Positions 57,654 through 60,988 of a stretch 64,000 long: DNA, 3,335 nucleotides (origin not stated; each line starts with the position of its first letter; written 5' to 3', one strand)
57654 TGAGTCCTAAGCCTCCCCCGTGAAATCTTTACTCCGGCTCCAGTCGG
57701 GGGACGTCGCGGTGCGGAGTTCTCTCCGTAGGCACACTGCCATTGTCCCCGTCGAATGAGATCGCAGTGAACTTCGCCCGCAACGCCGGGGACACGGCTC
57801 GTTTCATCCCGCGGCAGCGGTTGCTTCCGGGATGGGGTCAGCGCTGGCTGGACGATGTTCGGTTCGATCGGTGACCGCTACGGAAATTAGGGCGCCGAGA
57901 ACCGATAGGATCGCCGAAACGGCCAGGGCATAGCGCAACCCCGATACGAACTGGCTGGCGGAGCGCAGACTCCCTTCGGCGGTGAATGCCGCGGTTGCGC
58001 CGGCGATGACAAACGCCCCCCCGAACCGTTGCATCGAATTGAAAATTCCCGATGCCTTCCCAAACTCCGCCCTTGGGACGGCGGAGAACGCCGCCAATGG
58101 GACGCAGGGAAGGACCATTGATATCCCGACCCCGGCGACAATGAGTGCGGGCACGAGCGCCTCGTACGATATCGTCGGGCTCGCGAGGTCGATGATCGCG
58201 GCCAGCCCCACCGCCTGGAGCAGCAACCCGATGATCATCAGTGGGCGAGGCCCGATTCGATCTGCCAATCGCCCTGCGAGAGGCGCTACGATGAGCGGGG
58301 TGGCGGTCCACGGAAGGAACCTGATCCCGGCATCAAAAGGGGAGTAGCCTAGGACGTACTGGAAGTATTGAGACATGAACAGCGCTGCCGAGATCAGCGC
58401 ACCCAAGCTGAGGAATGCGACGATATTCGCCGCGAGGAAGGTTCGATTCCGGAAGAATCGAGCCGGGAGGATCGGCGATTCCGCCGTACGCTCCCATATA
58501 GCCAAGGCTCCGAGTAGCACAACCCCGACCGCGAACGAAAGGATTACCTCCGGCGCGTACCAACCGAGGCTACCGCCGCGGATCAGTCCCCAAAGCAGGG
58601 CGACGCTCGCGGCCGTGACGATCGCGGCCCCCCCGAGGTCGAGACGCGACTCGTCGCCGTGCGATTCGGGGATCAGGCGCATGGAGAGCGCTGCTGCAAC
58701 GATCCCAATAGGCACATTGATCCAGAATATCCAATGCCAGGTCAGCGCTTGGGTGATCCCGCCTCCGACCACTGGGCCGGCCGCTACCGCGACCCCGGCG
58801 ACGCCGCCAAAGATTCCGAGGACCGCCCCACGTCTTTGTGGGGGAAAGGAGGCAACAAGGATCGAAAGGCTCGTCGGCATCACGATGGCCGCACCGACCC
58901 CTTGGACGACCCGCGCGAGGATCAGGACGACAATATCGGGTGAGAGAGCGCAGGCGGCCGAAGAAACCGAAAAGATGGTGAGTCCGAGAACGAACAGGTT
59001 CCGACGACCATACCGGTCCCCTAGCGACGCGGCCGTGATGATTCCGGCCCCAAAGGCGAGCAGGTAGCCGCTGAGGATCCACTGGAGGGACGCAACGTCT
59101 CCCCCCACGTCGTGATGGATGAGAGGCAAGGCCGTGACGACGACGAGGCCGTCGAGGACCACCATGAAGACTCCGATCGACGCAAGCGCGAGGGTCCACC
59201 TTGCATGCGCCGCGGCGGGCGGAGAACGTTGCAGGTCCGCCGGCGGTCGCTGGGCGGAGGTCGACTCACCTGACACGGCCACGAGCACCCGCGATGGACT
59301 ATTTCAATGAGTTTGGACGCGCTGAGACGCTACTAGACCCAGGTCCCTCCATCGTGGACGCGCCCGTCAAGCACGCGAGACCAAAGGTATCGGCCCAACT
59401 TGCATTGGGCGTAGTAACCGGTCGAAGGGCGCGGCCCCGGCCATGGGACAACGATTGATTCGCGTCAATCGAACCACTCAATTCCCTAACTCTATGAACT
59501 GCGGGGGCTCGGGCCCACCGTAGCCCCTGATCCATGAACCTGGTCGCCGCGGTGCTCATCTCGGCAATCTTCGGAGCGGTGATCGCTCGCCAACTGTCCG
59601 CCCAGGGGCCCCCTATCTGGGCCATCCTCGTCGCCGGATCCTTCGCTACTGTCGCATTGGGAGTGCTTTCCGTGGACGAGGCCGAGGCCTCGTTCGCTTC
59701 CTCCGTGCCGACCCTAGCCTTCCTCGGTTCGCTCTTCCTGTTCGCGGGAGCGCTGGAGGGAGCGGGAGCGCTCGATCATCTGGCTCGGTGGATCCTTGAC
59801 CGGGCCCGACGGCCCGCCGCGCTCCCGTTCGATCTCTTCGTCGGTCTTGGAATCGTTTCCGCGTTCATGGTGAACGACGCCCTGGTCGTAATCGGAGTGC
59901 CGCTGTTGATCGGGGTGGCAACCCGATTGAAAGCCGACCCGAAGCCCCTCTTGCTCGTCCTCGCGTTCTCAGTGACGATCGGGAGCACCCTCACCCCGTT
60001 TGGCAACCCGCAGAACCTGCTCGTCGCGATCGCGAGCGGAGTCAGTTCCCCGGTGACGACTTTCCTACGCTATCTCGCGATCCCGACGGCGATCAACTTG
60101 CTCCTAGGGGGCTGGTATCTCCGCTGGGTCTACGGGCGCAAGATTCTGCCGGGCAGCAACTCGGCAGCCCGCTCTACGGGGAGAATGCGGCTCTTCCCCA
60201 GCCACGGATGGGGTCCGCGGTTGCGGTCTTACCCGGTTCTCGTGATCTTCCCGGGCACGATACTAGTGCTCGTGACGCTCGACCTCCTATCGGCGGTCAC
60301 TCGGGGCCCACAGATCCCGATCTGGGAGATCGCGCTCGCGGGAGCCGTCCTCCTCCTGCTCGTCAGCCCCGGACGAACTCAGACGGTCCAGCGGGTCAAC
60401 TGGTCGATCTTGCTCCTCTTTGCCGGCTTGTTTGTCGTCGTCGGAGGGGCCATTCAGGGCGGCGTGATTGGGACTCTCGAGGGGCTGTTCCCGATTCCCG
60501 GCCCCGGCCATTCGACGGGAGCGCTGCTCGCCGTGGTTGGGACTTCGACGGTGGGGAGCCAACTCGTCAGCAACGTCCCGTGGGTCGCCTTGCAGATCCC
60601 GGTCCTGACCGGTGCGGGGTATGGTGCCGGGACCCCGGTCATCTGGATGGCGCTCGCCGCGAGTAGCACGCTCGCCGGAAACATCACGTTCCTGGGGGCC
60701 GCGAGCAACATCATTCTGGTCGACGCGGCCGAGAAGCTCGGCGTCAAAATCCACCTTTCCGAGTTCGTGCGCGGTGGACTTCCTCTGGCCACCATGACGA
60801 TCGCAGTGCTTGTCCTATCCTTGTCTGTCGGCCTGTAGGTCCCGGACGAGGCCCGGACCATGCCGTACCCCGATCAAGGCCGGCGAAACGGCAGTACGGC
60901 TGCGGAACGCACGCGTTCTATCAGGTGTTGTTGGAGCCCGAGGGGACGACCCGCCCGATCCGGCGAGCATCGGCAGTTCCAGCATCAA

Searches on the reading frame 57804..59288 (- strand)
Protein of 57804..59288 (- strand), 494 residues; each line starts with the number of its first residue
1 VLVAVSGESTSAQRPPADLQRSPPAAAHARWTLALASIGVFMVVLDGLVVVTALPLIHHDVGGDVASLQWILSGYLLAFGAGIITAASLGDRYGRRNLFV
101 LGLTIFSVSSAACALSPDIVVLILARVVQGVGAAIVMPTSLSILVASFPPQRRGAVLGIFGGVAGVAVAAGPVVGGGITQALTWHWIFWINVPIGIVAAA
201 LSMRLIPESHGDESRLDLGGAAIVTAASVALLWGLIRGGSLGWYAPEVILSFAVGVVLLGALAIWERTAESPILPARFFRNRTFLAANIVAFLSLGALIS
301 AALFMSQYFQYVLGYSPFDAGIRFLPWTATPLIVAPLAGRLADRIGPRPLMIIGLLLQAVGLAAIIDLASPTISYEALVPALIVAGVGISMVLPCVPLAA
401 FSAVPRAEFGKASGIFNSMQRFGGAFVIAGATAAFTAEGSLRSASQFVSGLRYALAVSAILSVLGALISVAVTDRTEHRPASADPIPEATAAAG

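Call 70: search_protein_families(library=ncbifam, proteins=[window:57804-59288:-], max_evalue=0.00001)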
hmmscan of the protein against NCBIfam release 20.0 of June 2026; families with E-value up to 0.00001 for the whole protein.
window:57804-59288:- (494 aa): 64 families (the best 25 are shown)
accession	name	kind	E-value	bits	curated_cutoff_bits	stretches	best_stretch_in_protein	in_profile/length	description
TIGR00711.1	efflux_EmrB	subfamily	6.3e-83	279.1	230.2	1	36-437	7-410/485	DHA2 family efflux MFS transporter permease subunit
NF000025.1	MFS_efflux_tcmA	exception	9e-58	196.3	999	1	16-429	9-425/538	tetracenomycin C efflux MFS transporter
NF000391.1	EmrB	exception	1.3e-48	165.9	925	1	29-443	10-426/501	multidrug efflux MFS transporter permease subunit EmrB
NF000031.1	MFS_efflux_LmrA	exception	1e-47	162.9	850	1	25-431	24-433/484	lincomycin efflux MFS transporter Lmr(A)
NF033896.2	MFS_LfrA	equivalog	2.1e-46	158.6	825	1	27-473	16-459/504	efflux MFS transporter LfrA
NF011571.1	PRK14995.1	subfamily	9e-45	153.3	701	1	39-421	13-396/493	SmvA family efflux MFS transporter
NF000089.1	qac_MFS_AB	exception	1.4e-43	149.5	900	1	28-467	15-459/514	QacA/B family quaternary ammonium compound efflux MFS transporter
NF000060.1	MFS_efflux_LmrB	exception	2.9e-43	148.4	800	1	53-437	39-425/479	lincomycin efflux MFS transporter Lmr(B)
NF000218.1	FexA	exception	2.1e-40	138.8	900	1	31-448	21-439/475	chloramphenicol/florfenicol efflux MFS transporter FexA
NF007799.0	PRK10504.1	subfamily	1.9e-39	135.9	426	1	26-326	5-305/471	multidrug transporter subunit MdtD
NF012169.0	qepA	equivalog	2.5e-38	132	1075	1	31-431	20-420/511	fluoroquinolone efflux MFS transporter QepA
NF040895.2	MFS_effux_SdrM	equivalog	6.7e-38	130.9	550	1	40-392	15-361/441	multidrug efflux MFS transporter SdrM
NF040856.1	FexB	exception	9.2e-36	123.6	950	1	44-424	27-409/469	chloramphenicol/florfenicol efflux MFS transporter FexB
NF012180.1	tet_MFS_43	exception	2.1e-34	119.4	999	1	30-426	19-418/484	tetracycline efflux MFS transporter Tet(43)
TIGR00880.1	2_A_01_02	superfamily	2.3e-32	112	131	2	75-208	3-140/141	multidrug resistance protein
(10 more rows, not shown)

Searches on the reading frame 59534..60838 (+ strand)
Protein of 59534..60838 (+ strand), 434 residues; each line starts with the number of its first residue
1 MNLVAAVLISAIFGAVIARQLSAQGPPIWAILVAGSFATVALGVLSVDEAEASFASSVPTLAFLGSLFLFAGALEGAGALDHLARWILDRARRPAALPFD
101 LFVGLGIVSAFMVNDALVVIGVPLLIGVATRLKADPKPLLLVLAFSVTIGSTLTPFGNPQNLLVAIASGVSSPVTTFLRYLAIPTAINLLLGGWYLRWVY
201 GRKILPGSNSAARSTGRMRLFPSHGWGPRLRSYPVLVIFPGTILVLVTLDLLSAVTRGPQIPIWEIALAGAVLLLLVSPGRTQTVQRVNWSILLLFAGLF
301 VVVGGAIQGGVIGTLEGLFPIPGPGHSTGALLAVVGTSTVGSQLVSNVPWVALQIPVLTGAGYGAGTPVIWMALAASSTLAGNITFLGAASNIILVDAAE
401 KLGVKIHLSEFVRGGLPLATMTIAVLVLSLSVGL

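Call 69: search_protein_families(library=pfam, proteins=[window:59534-60838:+], max_evalue=0.0001)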
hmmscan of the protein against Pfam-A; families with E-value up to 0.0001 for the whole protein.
window:59534-60838:+ (434 aa): 1 family
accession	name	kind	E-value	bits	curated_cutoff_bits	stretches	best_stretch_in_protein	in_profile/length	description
PF03600.22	CitMHS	-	1.4e-49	169.4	31.9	1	27-375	10-332/336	Citrate transporter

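Call 70: search_protein_families(library=ncbifam, proteins=[window:59534-60838:+], max_evalue=0.00001)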
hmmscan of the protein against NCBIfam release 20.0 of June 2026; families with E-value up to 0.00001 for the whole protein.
window:59534-60838:+ (434 aa): 2 families
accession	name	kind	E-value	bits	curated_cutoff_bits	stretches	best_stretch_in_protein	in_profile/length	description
TIGR00785.1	dass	subfamily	1.2e-11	44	198.6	1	11-429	15-439/444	DASS family sodium-coupled anion symporter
NF040989.1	MamN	equivalog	2.1e-07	30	500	0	6-87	232-308/437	magnetosome biogenesis transporter MamN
